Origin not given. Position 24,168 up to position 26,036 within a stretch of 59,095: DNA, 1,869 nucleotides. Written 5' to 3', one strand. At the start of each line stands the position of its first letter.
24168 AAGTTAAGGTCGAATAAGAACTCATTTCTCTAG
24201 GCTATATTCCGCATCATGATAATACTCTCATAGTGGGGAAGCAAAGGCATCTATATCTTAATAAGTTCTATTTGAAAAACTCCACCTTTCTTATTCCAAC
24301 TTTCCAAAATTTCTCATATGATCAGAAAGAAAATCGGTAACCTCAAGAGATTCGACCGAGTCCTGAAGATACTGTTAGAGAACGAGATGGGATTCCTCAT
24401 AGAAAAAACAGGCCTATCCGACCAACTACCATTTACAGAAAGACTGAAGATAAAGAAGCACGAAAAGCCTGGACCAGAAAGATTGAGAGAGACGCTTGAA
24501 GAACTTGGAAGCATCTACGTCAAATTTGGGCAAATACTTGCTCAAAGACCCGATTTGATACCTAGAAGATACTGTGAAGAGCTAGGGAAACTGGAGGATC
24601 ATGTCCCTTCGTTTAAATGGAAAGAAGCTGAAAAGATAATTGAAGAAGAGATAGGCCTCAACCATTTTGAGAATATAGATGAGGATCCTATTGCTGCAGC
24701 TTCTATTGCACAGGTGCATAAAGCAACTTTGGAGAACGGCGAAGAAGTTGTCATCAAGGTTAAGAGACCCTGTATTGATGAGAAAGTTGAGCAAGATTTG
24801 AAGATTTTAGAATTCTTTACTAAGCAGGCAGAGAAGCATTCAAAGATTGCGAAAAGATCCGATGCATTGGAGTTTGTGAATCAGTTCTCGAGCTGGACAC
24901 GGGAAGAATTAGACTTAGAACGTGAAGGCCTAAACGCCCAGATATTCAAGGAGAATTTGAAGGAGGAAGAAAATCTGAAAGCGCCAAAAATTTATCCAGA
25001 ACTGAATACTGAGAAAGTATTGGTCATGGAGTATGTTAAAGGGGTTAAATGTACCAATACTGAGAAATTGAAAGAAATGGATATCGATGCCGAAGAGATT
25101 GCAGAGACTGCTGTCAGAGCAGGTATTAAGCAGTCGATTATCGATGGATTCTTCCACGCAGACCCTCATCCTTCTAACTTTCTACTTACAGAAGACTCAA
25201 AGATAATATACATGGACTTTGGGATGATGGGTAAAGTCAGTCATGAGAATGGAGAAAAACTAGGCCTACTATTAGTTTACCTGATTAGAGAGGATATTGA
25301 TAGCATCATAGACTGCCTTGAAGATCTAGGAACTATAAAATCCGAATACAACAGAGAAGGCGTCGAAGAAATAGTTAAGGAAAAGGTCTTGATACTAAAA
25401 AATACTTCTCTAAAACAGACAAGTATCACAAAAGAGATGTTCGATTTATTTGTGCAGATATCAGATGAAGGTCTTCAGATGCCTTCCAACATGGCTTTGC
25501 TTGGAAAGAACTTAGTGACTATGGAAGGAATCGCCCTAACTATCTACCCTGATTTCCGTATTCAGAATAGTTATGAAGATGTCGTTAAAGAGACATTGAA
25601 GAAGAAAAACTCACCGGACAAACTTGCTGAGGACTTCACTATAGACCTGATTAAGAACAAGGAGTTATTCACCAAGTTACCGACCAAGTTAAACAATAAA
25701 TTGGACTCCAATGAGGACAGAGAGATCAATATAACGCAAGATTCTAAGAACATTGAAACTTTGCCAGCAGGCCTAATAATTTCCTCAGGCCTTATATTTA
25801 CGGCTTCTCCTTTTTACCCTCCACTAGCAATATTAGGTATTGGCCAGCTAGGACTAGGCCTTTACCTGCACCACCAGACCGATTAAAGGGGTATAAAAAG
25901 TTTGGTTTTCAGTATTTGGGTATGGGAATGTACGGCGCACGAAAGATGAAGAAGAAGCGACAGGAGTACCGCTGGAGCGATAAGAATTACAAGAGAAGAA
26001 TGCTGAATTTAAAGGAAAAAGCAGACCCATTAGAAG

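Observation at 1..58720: The palindromic hexamer AGGCCT is massively over-represented in all codon phases, on both strands and in intergenic DNA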

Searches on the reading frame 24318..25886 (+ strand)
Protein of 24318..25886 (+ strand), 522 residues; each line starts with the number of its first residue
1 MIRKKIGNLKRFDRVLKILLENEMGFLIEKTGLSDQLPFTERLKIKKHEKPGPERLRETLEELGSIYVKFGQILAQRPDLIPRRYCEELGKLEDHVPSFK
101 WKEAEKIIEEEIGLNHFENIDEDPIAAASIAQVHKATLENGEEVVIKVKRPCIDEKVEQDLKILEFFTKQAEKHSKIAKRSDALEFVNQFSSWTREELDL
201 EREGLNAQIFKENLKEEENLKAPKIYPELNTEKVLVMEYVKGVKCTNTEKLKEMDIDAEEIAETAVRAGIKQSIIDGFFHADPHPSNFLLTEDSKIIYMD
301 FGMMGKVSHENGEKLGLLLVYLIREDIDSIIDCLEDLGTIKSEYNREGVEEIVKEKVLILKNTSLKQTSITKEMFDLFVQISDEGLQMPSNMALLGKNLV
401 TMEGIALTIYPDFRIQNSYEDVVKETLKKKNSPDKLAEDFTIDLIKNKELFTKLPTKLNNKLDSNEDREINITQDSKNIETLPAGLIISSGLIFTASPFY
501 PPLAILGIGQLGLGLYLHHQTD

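Call 17: search_protein_families(library=pfam, proteins=[window:24318-25886:+])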
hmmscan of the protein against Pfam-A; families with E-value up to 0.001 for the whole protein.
window:24318-25886:+ (522 aa): 3 families
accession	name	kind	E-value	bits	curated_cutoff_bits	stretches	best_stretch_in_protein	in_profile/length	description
PF03109.22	ABC1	-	4.4e-72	242.6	22.9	1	91-331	1-241/244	ABC1 atypical kinase-like domain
PF01163.29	RIO1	-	1.9e-08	34.6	22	1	216-334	66-174/187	RIO domain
PF00069.31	Pkinase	-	0.00067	19.6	31.7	0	230-310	70-151/263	Protein kinase domain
